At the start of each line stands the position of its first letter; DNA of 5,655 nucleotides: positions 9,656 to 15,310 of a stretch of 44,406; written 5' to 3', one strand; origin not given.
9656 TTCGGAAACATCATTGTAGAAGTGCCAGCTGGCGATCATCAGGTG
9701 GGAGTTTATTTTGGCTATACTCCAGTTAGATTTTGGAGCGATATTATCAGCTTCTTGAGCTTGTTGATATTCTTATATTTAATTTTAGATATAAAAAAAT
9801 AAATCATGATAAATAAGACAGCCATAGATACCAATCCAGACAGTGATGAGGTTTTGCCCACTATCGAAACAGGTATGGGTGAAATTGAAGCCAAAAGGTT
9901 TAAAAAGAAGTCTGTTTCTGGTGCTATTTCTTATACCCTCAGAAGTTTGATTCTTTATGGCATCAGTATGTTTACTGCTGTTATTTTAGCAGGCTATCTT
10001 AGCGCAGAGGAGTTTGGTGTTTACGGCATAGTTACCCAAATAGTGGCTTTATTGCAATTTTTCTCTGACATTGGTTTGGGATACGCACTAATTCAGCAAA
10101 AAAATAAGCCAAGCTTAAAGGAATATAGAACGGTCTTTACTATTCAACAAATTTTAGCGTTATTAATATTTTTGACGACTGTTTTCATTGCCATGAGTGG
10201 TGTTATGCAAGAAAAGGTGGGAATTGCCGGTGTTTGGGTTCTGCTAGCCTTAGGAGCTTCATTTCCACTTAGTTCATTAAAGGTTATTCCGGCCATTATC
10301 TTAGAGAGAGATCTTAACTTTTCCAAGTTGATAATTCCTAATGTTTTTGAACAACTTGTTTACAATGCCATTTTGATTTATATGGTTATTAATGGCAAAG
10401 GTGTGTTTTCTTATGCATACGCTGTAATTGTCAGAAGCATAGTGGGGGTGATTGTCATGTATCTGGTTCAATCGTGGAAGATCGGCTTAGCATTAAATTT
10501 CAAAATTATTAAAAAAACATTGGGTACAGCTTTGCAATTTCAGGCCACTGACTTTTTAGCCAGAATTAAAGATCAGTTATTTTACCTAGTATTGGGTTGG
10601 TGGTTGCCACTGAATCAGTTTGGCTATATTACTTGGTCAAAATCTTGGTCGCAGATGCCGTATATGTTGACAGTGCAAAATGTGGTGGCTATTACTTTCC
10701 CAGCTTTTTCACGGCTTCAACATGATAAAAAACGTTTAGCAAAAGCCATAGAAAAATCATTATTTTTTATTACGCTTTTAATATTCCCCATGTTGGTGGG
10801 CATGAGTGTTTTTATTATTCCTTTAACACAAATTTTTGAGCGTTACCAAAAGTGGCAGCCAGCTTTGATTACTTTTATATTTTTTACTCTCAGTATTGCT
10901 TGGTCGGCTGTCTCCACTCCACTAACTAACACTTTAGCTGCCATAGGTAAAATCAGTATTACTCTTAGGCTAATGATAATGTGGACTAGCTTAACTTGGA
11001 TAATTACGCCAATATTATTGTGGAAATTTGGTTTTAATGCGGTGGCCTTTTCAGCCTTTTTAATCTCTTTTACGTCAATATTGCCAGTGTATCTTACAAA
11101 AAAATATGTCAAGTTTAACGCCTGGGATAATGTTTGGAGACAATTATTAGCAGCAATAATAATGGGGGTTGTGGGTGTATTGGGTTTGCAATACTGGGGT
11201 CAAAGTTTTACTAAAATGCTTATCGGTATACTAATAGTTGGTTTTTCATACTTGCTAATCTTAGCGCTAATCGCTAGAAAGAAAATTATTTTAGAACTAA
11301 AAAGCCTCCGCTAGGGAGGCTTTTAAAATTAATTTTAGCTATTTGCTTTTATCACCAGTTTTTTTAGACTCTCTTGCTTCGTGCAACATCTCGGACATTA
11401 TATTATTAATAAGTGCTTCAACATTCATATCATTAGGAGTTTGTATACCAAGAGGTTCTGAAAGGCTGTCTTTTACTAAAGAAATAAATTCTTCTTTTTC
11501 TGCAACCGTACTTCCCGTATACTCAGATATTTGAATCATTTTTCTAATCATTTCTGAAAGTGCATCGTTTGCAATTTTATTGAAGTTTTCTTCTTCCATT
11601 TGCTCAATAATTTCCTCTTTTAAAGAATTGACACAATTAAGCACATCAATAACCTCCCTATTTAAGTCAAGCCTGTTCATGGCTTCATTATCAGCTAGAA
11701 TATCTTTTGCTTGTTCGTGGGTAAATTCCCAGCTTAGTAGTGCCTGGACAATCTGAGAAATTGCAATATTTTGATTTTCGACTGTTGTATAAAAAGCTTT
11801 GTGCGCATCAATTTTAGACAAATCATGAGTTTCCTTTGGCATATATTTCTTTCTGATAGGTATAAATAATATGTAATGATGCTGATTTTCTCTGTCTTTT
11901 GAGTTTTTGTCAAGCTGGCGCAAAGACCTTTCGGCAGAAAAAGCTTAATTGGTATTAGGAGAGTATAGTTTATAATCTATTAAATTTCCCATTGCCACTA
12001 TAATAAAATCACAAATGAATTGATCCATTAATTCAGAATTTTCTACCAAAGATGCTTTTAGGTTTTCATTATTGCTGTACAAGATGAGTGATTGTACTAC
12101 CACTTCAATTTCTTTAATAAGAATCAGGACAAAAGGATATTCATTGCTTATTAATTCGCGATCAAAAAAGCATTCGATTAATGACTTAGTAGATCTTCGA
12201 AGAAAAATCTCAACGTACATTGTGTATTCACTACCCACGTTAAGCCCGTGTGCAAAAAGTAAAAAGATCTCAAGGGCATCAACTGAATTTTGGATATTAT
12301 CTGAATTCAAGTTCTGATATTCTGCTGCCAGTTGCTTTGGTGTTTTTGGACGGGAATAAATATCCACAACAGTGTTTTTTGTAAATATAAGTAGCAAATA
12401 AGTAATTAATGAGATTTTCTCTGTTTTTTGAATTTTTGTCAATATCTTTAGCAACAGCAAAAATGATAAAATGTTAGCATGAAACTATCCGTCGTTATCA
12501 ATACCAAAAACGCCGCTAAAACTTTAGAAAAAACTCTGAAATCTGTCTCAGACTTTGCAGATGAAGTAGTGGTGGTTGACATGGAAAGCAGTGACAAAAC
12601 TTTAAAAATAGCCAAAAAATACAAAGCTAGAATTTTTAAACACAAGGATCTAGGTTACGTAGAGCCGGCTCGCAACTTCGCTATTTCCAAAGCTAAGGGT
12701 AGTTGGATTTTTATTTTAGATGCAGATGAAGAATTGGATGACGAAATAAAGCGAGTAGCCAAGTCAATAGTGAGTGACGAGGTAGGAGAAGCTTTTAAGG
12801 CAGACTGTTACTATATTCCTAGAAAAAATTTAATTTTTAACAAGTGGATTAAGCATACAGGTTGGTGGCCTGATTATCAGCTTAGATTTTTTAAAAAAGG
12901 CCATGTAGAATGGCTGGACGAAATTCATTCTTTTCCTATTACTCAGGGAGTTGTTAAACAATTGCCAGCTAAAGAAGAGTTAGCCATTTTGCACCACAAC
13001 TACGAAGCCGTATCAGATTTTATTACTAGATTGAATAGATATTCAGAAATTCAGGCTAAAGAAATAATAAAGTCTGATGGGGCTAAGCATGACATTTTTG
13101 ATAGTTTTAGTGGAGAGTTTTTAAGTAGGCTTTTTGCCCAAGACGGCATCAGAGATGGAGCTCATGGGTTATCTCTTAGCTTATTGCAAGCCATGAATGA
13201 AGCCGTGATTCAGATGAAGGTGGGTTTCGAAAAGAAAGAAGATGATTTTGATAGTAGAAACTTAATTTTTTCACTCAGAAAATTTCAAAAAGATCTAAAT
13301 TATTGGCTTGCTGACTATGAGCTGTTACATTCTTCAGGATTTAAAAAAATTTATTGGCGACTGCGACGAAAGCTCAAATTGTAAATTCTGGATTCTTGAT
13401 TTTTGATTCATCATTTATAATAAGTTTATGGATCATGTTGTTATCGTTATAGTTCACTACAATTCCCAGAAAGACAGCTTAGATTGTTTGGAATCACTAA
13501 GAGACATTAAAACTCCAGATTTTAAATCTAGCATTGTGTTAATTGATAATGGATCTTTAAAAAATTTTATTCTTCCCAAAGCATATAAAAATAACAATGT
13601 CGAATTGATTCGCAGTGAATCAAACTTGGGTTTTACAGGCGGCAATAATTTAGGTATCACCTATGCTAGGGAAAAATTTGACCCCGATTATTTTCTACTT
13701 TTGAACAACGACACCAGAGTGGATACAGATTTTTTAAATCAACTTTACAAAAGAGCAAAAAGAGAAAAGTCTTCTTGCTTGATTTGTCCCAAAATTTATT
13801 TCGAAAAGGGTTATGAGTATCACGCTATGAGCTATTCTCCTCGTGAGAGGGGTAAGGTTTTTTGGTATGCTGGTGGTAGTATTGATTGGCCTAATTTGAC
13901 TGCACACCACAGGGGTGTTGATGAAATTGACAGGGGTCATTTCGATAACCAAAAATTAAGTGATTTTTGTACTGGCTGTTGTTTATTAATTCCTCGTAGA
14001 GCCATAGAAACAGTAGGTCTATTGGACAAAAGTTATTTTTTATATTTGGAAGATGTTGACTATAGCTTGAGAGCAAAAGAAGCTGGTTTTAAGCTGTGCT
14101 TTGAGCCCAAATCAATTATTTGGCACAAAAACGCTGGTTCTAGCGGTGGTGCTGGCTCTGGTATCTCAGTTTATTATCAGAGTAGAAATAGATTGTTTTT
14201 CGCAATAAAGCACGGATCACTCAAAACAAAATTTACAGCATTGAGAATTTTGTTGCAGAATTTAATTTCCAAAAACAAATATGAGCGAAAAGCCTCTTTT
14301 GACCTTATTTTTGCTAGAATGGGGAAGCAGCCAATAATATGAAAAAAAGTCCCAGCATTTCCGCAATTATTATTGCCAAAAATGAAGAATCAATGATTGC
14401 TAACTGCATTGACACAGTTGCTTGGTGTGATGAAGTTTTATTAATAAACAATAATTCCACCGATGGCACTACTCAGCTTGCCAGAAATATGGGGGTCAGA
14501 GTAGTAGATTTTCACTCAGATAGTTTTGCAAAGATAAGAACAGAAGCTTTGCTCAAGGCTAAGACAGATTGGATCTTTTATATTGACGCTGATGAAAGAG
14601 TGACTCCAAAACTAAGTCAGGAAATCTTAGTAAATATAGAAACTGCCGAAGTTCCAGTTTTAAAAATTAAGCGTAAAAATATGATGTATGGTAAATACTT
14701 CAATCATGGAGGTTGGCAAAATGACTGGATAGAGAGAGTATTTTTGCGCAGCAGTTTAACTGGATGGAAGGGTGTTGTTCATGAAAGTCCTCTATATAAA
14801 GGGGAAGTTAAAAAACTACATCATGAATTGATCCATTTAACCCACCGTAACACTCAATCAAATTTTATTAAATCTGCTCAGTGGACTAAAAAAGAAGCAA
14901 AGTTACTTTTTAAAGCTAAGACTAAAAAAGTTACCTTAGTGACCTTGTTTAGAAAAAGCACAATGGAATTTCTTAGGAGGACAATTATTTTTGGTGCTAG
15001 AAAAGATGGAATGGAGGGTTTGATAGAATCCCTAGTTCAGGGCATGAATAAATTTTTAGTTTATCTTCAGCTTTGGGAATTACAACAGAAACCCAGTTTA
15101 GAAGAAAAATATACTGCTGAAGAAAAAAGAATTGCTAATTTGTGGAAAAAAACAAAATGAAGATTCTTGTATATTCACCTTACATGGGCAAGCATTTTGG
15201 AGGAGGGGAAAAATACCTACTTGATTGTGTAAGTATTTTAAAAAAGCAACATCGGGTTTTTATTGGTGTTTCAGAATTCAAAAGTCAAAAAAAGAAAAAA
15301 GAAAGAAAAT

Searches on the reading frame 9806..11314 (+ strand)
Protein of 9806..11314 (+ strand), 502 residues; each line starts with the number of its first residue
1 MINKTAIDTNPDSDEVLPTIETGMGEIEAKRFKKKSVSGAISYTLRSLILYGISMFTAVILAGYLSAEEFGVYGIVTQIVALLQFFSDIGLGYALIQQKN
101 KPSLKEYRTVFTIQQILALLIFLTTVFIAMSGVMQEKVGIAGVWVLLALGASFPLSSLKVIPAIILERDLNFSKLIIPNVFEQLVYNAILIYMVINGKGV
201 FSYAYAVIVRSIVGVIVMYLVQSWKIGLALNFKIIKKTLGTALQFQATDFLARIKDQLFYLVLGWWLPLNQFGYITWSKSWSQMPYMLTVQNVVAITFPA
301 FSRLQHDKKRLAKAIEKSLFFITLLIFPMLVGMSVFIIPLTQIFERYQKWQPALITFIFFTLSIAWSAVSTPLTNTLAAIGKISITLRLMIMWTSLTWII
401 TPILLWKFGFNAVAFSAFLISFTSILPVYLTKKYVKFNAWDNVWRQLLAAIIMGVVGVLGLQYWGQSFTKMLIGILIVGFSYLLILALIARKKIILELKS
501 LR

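Call 5: search_protein_families(library=pfam, proteins=[window:9806-11314:+], max_evalue=0.001)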
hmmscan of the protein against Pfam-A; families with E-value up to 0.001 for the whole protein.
window:9806-11314:+ (502 aa): 3 families
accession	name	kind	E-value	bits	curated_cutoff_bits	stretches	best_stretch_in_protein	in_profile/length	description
PF13440.11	Polysacc_synt_3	-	1.6e-44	152.8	23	1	60-344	1-283/293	Polysaccharide biosynthesis protein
PF01943.22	Polysacc_synt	-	3.7e-13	50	28.2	1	37-305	2-274/274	Polysaccharide biosynthesis protein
PF01925.25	TauE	-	0.00071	19.7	32.6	1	398-487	21-110/237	Sulfite exporter TauE/SafE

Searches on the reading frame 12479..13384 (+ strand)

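Call 6: search_protein_families(library=pfam, proteins=[window:12479-13384:+], max_evalue=0.001)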
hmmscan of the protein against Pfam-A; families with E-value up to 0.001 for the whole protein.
window:12479-13384:+ (301 aa): 3 families
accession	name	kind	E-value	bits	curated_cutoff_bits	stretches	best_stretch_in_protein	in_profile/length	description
PF00535.33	Glycos_transf_2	-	3.3e-19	69.9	23.3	1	4-106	1-113/168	Glycosyl transferase family 2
PF13704.12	Glyco_tranf_2_4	-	6.7e-05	23.7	27.5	1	10-84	1-82/98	Glycosyl transferase family 2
PF10111.15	Glyco_tranf_2_2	-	0.00034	20.6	27.3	1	4-102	1-111/276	Glycosyltransferase like family 2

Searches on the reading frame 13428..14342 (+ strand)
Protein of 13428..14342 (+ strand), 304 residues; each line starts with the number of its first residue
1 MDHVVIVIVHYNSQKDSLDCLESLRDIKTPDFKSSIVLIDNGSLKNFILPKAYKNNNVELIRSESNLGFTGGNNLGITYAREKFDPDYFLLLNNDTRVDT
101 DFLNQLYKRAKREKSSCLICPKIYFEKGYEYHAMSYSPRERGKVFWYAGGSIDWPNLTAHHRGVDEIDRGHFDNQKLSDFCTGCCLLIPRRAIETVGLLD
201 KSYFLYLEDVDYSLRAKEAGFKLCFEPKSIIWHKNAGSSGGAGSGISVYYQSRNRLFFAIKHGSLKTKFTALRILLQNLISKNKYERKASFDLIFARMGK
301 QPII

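Call 6: search_protein_families(library=pfam, proteins=[window:13428-14342:+], max_evalue=0.001)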
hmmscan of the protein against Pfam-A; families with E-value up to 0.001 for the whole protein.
window:13428-14342:+ (304 aa): 3 families
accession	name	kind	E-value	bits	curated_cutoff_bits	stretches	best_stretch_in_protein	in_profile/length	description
PF00535.33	Glycos_transf_2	-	3.9e-15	56.6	23.3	1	6-160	2-132/168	Glycosyl transferase family 2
PF13641.12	Glyco_tranf_2_3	-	9.7e-12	45.8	27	1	5-236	4-214/230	Glycosyltransferase like family 2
PF13632.12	Glyco_trans_2_3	-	1.9e-05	25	27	0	181-234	72-124/198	Glycosyl transferase family group 2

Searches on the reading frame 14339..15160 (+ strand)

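Call 6: search_protein_families(library=pfam, proteins=[window:14339-15160:+], max_evalue=0.001)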
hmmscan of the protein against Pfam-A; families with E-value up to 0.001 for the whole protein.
window:14339-15160:+ (273 aa): 2 families
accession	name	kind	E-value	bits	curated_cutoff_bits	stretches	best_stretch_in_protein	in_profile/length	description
PF00535.33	Glycos_transf_2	-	1.7e-16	61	23.3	1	8-126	1-131/168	Glycosyl transferase family 2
PF13704.12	Glyco_tranf_2_4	-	3.8e-06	27.8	27.5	1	14-87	1-83/98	Glycosyl transferase family 2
